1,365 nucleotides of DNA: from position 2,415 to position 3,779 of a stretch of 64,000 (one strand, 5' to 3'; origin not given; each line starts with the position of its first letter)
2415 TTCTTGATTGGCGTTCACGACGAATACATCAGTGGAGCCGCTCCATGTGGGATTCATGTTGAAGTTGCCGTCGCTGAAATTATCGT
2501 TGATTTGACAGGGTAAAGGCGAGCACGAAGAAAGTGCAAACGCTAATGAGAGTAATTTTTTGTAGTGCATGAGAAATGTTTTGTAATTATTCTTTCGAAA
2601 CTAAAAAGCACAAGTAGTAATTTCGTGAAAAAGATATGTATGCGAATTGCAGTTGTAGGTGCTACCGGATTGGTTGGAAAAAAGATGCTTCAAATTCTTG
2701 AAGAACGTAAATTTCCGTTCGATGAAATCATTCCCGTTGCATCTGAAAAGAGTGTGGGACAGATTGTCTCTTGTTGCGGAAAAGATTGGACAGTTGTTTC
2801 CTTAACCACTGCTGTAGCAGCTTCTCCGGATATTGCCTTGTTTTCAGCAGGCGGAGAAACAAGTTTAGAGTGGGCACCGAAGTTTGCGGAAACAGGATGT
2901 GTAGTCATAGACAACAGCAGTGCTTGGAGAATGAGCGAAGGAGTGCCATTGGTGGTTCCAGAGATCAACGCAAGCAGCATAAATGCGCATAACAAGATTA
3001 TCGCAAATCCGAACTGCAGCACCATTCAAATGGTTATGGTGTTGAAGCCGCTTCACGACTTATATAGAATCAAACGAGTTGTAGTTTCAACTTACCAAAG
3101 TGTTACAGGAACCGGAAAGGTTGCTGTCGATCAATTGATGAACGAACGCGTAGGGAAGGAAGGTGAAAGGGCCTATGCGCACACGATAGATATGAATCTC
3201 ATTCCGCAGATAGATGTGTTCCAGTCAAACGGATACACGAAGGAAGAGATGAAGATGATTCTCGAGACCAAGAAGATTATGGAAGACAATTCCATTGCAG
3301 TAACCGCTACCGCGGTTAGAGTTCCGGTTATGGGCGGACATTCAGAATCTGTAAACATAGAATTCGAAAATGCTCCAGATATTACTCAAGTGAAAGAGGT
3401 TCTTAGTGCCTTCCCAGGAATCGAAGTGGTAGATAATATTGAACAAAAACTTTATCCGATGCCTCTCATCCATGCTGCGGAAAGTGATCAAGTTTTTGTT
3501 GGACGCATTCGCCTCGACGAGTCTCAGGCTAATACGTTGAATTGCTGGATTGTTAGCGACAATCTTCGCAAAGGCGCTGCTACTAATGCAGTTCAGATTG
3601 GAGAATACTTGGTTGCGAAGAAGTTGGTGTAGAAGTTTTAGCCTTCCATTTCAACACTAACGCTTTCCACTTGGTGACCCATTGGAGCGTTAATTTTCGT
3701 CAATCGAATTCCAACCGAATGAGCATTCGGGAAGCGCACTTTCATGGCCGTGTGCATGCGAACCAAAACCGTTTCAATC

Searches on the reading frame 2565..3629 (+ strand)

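Call 73: search_protein_families(library=pfam, max_evalue=0.0001, proteins=[window:2565-3629:+])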
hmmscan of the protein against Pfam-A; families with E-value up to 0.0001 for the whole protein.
window:2565-3629:+ (355 aa): 2 families
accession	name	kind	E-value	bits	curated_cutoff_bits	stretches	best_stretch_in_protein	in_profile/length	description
PF02774.23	Semialdhyde_dhC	-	3.2e-47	161.5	26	1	160-336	1-184/184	Semialdehyde dehydrogenase, dimerisation domain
PF01118.30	Semialdhyde_dh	-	6.8e-32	110.9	26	1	27-140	1-119/121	Semialdehyde dehydrogenase, NAD binding domain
